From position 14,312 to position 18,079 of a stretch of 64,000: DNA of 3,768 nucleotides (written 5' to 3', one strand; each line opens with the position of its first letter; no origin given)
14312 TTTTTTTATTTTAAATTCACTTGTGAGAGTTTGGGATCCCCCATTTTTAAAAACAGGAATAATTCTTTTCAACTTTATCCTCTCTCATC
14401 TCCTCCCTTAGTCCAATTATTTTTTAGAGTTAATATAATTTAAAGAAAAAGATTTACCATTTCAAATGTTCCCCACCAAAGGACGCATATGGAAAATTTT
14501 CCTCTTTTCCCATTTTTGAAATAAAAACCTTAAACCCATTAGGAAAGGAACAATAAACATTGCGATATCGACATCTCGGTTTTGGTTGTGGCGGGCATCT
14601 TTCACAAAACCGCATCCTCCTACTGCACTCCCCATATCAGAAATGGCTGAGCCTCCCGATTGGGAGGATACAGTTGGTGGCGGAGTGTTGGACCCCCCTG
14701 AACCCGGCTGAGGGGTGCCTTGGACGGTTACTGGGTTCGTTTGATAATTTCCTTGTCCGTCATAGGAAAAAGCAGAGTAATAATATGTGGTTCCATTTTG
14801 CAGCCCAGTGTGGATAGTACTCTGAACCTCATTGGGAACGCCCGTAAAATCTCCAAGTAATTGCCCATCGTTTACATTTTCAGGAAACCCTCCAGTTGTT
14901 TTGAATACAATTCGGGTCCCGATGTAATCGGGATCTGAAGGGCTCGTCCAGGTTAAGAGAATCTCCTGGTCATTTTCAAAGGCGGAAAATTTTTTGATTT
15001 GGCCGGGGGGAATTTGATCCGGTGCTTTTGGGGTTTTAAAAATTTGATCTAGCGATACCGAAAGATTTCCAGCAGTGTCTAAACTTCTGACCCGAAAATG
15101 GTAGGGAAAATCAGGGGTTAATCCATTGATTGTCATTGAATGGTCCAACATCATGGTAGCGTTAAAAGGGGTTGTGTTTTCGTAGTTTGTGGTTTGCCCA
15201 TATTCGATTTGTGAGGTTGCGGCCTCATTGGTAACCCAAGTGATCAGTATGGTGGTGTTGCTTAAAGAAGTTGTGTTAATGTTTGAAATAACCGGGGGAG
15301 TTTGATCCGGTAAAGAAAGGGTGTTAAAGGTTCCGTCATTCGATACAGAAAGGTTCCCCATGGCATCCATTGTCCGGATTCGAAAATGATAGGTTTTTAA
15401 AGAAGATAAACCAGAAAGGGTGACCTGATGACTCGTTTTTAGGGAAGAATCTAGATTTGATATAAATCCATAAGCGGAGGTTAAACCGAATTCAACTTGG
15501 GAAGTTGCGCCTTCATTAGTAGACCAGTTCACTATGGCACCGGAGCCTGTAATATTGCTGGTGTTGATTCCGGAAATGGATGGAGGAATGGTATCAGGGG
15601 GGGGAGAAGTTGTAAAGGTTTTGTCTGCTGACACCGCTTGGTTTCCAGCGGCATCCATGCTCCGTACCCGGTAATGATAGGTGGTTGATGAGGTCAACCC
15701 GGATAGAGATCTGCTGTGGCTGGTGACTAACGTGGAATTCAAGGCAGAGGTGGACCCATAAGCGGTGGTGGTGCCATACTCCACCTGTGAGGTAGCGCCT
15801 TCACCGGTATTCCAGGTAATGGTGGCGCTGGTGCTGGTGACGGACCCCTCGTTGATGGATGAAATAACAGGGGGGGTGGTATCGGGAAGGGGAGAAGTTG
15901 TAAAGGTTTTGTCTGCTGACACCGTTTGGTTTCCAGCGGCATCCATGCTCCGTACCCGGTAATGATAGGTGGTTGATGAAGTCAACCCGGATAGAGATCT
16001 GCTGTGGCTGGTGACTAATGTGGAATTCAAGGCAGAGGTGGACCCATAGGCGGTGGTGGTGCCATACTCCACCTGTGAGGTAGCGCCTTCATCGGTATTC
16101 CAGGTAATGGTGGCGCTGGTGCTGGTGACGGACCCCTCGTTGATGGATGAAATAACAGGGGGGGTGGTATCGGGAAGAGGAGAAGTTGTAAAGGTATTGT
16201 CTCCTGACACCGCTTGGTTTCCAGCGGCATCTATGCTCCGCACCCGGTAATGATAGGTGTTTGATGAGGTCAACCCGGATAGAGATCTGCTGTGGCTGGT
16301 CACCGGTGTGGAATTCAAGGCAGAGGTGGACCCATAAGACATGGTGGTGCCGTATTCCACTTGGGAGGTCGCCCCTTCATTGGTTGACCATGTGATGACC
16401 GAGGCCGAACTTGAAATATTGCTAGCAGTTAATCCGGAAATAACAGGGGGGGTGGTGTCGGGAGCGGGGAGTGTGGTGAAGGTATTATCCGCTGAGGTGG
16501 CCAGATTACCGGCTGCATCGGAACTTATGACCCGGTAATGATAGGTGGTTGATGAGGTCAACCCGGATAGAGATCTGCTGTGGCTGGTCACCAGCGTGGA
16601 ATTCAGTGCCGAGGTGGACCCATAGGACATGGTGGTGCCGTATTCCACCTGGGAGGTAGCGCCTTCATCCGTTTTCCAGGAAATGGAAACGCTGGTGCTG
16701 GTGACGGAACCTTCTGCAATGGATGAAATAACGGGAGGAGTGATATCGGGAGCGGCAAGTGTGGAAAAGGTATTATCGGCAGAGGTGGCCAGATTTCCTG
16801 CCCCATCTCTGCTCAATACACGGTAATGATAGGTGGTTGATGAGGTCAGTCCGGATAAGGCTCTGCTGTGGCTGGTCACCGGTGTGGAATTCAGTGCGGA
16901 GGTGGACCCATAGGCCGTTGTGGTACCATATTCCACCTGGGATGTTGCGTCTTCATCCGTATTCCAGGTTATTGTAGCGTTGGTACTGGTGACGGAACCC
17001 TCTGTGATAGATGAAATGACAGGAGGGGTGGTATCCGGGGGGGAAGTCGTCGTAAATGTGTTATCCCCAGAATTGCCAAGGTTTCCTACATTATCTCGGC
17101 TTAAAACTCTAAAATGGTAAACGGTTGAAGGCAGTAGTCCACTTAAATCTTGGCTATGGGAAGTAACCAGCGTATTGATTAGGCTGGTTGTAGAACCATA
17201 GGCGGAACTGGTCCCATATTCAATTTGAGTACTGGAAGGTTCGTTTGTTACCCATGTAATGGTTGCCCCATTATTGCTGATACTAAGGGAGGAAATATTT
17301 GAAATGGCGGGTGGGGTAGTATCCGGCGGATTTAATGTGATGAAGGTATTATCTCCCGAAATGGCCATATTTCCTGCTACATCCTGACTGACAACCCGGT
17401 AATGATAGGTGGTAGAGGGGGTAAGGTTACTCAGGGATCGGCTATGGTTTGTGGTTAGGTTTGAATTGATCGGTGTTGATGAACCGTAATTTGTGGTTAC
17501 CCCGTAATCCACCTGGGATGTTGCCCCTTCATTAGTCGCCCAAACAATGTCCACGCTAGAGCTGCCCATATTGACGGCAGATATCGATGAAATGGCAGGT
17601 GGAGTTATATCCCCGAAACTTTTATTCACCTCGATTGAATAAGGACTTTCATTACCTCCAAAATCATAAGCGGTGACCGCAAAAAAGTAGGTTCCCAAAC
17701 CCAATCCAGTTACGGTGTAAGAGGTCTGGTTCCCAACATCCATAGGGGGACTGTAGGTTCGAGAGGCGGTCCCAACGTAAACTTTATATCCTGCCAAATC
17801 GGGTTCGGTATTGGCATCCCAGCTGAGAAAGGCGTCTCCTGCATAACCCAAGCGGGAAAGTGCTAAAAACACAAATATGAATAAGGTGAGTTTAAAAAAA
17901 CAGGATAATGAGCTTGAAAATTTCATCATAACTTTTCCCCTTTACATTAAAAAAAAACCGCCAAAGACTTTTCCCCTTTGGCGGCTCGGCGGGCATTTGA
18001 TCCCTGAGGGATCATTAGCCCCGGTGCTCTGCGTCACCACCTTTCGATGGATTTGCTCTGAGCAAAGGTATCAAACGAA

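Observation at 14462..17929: Giant FN3 adhesin built from near-identical 288-bp DNA repeats, with an unusual C-terminal sorting-signal-like tail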

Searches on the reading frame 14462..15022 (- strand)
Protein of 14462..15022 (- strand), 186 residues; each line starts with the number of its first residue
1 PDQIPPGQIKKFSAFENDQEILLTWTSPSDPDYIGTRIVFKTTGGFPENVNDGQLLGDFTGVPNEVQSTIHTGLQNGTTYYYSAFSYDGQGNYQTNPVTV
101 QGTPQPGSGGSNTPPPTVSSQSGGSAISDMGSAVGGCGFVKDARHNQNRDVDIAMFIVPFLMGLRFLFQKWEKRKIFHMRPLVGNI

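Call 12: find_homologous_proteins(query=window:14465-15022:-, max_evalue=0.001)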
Query seq(186 aa): 31 candidates shared short words with the query, none scored E <= 0.001.

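Call 26: search_protein_representatives(protein=window:14462-15022:-)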
Query: 186 residues. Proteins with E-value up to 0.001 (for the whole library): 3703; up to 1e-10: 999; up to 1e-30: 135. The best 150 are listed.
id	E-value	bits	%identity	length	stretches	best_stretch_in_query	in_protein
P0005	8.2e-166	563.7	41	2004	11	2-104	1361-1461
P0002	1.7e-126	435.5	66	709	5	1-186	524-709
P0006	1.1e-103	361.1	39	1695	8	6-116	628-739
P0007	9.9e-96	335.1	41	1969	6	2-105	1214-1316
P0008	1.0e-92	325.3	37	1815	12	2-97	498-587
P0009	1.2e-92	325.1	34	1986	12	2-96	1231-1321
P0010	2.3e-90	317.6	42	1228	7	2-90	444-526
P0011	4.5e-90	316.7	43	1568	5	1-111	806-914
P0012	9.5e-88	309.1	41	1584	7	2-105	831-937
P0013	2.6e-84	297.9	32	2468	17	2-102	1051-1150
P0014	3.5e-84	297.5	42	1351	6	2-95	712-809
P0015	4.2e-83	293.9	42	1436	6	2-95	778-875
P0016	7.2e-83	293.2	33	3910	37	6-93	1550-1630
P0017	8.7e-83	292.9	38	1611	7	3-109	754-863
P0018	5.6e-82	290.3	36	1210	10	5-127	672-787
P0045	2.2e-54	200.3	44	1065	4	2-124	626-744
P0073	2.8e-42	160.7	45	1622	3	2-109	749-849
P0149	9.6e-30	119.9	37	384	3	1-111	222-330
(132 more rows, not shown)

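Call 29: search_protein_families(library=ncbifam, proteins=[P0149, P0073], max_evalue=10)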
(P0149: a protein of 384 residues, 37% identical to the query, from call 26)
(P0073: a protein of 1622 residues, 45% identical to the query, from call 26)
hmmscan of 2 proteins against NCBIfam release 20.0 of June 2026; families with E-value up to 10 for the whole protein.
P0149 (384 aa): 2 families
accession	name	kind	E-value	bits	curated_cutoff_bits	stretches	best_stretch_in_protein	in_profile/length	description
NF041611.1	exoglucan_CbhB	equivalog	1.2e-13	50.1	1950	2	179-318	754-880/997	exoglucanase CbhB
NF045522.1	MXAN_2561_fam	equivalog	2.1e-08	34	150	3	116-210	161-254/304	MXAN_2561 family MXYO-CTERM-anchored protein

P0073 (1622 aa): 4 families
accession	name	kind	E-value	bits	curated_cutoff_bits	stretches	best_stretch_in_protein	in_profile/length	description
NF045522.1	MXAN_2561_fam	equivalog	3.9e-20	72.5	150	3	749-846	165-260/304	MXAN_2561 family MXYO-CTERM-anchored protein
TIGR04275.1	beta_prop_Msarc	repeat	2.4e-12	46.4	85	3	1145-1159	20-34/40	beta-propeller repeat protein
NF041611.1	exoglucan_CbhB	equivalog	8.3e-09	34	1950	2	646-840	699-881/997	exoglucanase CbhB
NF041518.1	choice_anch_Q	domain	6.3e-07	29.6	25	1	586-642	16-57/58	choice-of-anchor Q domain-containing protein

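Call 30: list_cluster_members(proteins=[P0149, P0073])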
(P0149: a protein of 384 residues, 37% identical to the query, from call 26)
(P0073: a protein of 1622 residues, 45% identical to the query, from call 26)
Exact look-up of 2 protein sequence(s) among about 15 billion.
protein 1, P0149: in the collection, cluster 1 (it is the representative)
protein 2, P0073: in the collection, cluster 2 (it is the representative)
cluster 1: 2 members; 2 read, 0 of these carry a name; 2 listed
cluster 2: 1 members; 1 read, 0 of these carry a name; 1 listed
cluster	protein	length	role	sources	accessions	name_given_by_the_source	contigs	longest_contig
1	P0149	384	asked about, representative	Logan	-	-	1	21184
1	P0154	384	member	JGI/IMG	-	-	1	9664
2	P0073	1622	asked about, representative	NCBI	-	-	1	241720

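Call 45: search_protein_families(library=pfam, proteins=[P0073], max_evalue=0.0001)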
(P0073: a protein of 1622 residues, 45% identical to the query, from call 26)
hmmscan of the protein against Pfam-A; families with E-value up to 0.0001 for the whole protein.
P0073 (1622 aa): 5 families
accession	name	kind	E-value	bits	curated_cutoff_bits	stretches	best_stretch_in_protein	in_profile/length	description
PF16323.11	DUF4959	-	1.4e-13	51.6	32.9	0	747-785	13-51/106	Domain of unknown function (DUF4959)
PF18998.6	Flg_new_2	-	1.5e-09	38.1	23.6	1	42-107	2-69/73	Divergent InlB B-repeat domain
PF00041.27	fn3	-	3.9e-09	37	25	0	652-730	2-71/84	Fibronectin type III domain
PF10179.15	NDNF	-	9.4e-07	29.4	27.3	0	697-740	78-121/127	Neuron-derived neurotrophic factor, first Fn(III) domain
PF16656.11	Pur_ac_phosph_N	-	8.7e-05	23.5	30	0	659-729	6-82/93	Purple acid Phosphatase, N-terminal domain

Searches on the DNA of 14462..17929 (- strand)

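Call 62: search_rna_families(sources=[L026, L027], threshold=gathering)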
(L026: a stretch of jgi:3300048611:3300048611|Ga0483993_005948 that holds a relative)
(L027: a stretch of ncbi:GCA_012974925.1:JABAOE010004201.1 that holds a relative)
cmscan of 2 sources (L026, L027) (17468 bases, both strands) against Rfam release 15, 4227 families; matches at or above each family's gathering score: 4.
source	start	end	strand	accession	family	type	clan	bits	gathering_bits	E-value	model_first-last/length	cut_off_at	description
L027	680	767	+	RF01051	c-di-GMP-I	Cis-reg; riboswitch;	CL00126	59.1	35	1.4e-09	1-87/87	no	c-di-GMP-I riboswitch aptamer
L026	1007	1097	+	RF01051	c-di-GMP-I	Cis-reg; riboswitch;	CL00126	52.2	35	6.7e-08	1-87/87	no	c-di-GMP-I riboswitch aptamer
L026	569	659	+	RF01051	c-di-GMP-I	Cis-reg; riboswitch;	CL00126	51.9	35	8.2e-08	1-87/87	no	c-di-GMP-I riboswitch aptamer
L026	764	854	+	RF01051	c-di-GMP-I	Cis-reg; riboswitch;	CL00126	51.3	35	1.1e-07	1-87/87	no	c-di-GMP-I riboswitch aptamer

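Call 81: search_rna_families(sources=[L107, L108, L109], threshold=gathering)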
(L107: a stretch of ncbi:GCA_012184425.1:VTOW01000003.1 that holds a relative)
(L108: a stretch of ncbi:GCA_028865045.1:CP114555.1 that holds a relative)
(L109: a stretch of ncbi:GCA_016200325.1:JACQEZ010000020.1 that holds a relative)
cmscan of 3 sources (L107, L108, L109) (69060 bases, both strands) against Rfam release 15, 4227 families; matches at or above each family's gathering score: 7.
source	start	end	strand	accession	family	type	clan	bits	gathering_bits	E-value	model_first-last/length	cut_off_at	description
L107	12544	12628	+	RF01051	c-di-GMP-I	Cis-reg; riboswitch;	CL00126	62.1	35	1e-09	1-87/87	no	c-di-GMP-I riboswitch aptamer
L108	9646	9740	+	RF03167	c-di-GMP-I-GGC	Cis-reg; riboswitch;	CL00126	60.8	59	7.5e-12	1-80/80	no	c-di-GMP-I-GGC riboswitch aptamer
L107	9809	9903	+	RF01051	c-di-GMP-I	Cis-reg; riboswitch;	CL00126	57.1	35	1.7e-08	1-87/87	no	c-di-GMP-I riboswitch aptamer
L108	9805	9952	+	RF01051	c-di-GMP-I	Cis-reg; riboswitch;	CL00126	52.9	35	1.9e-07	1-87/87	no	c-di-GMP-I riboswitch aptamer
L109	9615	9712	+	RF01051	c-di-GMP-I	Cis-reg; riboswitch;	CL00126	52.7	35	2e-07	1-87/87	no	c-di-GMP-I riboswitch aptamer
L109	12527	12683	+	RF01051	c-di-GMP-I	Cis-reg; riboswitch;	CL00126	50.2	35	8.5e-07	1-87/87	no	c-di-GMP-I riboswitch aptamer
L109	9778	9858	+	RF01051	c-di-GMP-I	Cis-reg; riboswitch;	CL00126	39.5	35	0.00034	1-87/87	no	c-di-GMP-I riboswitch aptamer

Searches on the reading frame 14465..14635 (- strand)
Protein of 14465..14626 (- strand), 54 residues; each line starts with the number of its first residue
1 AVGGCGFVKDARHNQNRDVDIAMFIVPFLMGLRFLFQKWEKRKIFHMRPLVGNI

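Call 4: search_protein_families(library=ncbifam, proteins=[window:14465-14626:-], max_evalue=10)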
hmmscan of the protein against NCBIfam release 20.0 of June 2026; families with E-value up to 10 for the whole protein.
seq(54 aa): 0 families

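Call 36: search_protein_families(library=ncbifam, alignment_id=A1, max_evalue=10)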
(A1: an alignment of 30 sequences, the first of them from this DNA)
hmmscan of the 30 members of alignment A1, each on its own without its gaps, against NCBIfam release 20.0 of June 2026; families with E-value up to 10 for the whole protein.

A. member 1, seq(57 aa): 0 families

B. families by the number of members that match (of 30 scanned): 9 families
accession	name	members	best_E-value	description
NF038039.1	WGxxGxxG-CTERM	4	0.023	WGxxGxxG-CTERM domain-containing protein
NF033191.4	JDVT-CTERM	4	0.074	JDVT-CTERM domain-containing protein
TIGR03901.2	MYXO-CTERM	3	0.0029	MYXO-CTERM sorting domain-containing protein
NF041742.1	WGxxGxxG_fam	3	0.023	WGxxGxxG family protein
TIGR03501.1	GlyGly_CTERM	1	0.015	GlyGly-CTERM sorting domain-containing protein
TIGR04564.1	Synergist_CTERM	1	0.11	Synerg-CTERM sorting domain-containing protein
NF033507.3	Loki-CTERM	1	0.12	Loki-CTERM sorting domain-containing protein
TIGR01167.1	LPXTG_anchor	1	0.17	LPXTG cell wall anchor domain-containing protein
NF038115.1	SVAGG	1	0.49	SVAGG family GlyGly-CTERM protein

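Call 37: search_protein_families(library=pfam, alignment_id=A1, max_evalue=10)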
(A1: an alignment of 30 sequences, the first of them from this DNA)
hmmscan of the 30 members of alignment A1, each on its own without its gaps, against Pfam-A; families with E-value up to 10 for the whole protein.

A. member 1, seq(57 aa): 0 families

B. families by the number of members that match (of 30 scanned): 1 family
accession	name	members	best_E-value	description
PF21314.2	TM_ErbB1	1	0.14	Epidermal growth factor receptor transmembrane-juxtamembrane segment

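Call 38: find_homologous_proteins(query=A1, max_evalue=10)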
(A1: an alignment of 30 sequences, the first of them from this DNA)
Query A1 (30 sequences) (57 aa, profile of the alignment): 3 proteins with E <= 10 among 4816 candidates.
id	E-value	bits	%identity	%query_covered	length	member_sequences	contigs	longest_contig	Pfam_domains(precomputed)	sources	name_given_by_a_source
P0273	6.4e-12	63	100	100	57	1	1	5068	-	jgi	jgi:hypothetical protein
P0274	2.4e-7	48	-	-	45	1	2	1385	-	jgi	jgi:hypothetical protein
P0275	3.9e-7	48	-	-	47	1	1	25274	-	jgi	jgi:hypothetical protein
